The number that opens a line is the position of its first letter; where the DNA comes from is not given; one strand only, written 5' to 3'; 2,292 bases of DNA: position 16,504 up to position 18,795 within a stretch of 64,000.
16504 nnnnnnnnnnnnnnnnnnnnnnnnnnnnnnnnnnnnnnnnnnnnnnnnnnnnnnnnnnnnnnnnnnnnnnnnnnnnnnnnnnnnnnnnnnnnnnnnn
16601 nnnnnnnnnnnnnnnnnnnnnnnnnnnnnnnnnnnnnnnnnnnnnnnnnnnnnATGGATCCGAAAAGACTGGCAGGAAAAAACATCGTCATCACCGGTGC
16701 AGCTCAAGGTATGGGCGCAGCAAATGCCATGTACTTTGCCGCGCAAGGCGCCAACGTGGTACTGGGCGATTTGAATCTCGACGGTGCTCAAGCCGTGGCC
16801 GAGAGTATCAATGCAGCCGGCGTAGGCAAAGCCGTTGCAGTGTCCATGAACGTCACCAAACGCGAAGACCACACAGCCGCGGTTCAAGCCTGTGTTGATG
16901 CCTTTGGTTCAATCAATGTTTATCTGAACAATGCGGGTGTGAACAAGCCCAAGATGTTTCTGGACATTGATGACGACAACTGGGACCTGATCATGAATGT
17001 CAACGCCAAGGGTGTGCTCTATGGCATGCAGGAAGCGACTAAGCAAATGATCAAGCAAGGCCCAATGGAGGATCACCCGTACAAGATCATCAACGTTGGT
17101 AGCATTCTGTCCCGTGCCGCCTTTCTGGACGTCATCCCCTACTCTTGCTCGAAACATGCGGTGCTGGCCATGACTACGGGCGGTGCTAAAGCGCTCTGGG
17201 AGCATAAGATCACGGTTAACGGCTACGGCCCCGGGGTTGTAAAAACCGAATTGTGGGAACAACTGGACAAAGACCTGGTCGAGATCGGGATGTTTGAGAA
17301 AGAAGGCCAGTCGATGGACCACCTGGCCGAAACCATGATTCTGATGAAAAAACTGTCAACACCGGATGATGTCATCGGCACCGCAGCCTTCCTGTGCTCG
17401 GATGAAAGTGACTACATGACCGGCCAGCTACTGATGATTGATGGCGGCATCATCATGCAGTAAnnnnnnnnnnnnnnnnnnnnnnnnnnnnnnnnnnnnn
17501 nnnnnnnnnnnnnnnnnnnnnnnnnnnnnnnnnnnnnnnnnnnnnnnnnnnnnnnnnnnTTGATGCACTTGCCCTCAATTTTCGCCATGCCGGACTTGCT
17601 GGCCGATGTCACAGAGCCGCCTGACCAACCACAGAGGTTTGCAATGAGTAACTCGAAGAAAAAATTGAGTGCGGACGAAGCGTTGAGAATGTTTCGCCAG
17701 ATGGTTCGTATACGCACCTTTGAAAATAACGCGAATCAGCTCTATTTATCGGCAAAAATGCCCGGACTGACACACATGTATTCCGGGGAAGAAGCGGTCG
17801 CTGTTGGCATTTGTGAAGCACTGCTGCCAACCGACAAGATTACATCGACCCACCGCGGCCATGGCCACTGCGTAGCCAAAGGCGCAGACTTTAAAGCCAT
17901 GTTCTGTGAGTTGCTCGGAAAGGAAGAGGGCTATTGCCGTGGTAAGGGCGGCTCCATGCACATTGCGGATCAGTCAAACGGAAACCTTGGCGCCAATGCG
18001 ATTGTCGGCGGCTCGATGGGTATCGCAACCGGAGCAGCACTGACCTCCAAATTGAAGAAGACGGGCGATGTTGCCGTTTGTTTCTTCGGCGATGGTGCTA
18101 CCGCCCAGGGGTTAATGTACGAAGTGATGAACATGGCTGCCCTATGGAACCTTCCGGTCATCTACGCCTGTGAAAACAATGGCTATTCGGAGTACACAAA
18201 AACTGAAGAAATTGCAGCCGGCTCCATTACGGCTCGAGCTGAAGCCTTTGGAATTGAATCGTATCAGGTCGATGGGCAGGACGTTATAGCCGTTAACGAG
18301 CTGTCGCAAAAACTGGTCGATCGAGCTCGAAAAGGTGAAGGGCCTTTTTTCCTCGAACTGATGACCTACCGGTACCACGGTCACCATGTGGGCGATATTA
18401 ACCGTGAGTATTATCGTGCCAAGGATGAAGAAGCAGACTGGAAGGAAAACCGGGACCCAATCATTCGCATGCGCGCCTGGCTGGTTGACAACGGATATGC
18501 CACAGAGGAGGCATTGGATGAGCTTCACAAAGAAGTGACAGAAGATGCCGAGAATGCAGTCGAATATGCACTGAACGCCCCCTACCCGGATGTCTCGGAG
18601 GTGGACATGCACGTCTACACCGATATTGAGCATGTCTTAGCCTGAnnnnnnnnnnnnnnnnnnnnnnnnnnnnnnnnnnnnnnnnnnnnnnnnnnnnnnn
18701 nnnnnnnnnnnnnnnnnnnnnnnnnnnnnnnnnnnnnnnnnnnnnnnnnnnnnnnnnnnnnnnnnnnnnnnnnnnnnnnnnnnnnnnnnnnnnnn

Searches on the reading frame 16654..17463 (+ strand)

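Call 8: search_protein_families(library=pfam, proteins=[window:16654-17463:+], max_evalue=0.001)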
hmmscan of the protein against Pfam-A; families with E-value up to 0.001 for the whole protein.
window:16654-17463:+ (269 aa): 3 families
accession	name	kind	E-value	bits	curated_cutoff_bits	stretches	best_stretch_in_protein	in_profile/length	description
PF13561.12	adh_short_C2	-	3.6e-48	164.6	27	1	15-266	1-235/236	Enoyl-(Acyl carrier protein) reductase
PF00106.31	adh_short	-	1.4e-46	158.9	26.6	1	9-207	1-193/195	short chain dehydrogenase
PF08659.16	KR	-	1.2e-06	29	22.6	1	12-122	4-117/180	KR domain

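Call 15: search_protein_families(library=ncbifam, proteins=[window:16654-17463:+], max_evalue=0.00001)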
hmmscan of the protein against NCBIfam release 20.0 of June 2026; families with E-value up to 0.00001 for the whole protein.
window:16654-17463:+ (269 aa): 204 families (the best 25 are shown)
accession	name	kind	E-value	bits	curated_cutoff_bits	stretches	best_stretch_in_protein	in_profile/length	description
TIGR02415.1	23BDH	subfamily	2.8e-63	213.7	304.35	1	11-267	3-252/254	acetoin reductase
NF005559.1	PRK07231.1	subfamily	7.6e-56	189.4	215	1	5-267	1-248/249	glucose 1-dehydrogenase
NF005472.0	PRK07067.1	equivalog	3.4e-55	187.4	338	1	4-268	2-256/257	L-iditol 2-dehydrogenase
NF006394.0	PRK08643.1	equivalog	1.7e-54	184.9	381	1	11-268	6-256/257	(S)-acetoin forming diacetyl reductase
NF004198.0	PRK05653.1-3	equivalog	6.3e-52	176.5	296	1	5-268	4-248/248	3-oxoacyl-ACP reductase FabG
NF009093.0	PRK12429.1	subfamily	6.6e-48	163.2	258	1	5-269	2-259/259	3-hydroxybutyrate dehydrogenase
NF004818.0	PRK06172.1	equivalog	1.9e-47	161.7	336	1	5-268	4-252/253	SDR family oxidoreductase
NF005473.0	PRK07069.1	equivalog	7.1e-47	160.2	339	1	4-266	6-259/262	SDR family oxidoreductase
TIGR01830.1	3oxo_ACP_reduc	equivalog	1.1e-45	156.2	297.75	1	12-266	2-238/239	3-oxoacyl-[acyl-carrier-protein] reductase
NF005853.0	PRK07774.1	equivalog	4.3e-45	154.1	303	1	5-268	3-248/250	SDR family oxidoreductase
NF005469.0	PRK07063.1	equivalog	8.3e-45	153.3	306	1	4-266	3-254/260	SDR family oxidoreductase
NF004791.0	PRK06138.1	equivalog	5.3e-44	150.4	312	1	5-267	2-250/252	SDR family oxidoreductase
NF053702.1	TrHdxCHCADhChcB1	equivalog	5.4e-44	150.4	400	1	5-265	1-239/250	trans-4-hydroxycyclohexanecarboxylate dehydrogenase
NF005983.0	PRK08085.1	equivalog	6.7e-44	150.4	408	1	6-267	7-251/254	gluconate 5-dehydrogenase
TIGR01963.1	PHB_DH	subfamily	1.3e-42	145.8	307.05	1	9-269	2-255/255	3-hydroxybutyrate dehydrogenase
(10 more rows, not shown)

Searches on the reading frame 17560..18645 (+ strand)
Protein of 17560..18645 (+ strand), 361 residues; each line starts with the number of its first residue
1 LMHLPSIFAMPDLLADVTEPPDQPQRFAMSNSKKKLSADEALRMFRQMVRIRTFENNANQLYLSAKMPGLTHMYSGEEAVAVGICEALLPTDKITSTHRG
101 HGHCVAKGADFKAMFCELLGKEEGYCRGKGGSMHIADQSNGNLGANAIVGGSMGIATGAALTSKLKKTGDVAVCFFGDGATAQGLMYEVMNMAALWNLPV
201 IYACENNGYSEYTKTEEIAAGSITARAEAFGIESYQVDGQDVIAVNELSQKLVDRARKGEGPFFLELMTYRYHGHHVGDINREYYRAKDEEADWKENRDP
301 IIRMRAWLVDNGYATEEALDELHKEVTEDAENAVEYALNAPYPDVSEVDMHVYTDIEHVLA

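Call 8: search_protein_families(library=pfam, proteins=[window:17560-18645:+], max_evalue=0.001)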
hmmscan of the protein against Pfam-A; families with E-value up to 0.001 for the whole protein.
window:17560-18645:+ (361 aa): 3 families
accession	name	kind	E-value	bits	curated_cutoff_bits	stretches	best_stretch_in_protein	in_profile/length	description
PF00676.26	E1_dh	-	5.3e-80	269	22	1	46-345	1-299/300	Dehydrogenase E1 component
PF02775.26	TPP_enzyme_C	-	6.3e-08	33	21.9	1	149-266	26-150/151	Thiamine pyrophosphate enzyme, C-terminal TPP binding domain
PF13292.11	DXP_synthase_N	-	0.00017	21.4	21.2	1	150-215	114-179/274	1-deoxy-D-xylulose-5-phosphate synthase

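Call 15: search_protein_families(library=ncbifam, proteins=[window:17560-18645:+], max_evalue=0.00001)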
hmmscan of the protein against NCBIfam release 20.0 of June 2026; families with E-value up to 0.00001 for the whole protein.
window:17560-18645:+ (361 aa): 3 families
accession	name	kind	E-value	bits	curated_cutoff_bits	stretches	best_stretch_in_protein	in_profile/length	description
TIGR03182.1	PDH_E1_alph_y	equivalog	8e-105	350.2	393.85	1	39-353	2-314/315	pyruvate dehydrogenase (acetyl-transferring) E1 component subunit alpha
TIGR03181.1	PDH_E1_alph_x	equivalog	3.7e-73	246.4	411.35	1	30-359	15-333/341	pyruvate dehydrogenase (acetyl-transferring) E1 component subunit alpha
NF004559.0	PRK05899.2-5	equivalog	2.4e-10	39.3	488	1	149-262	128-253/627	transketolase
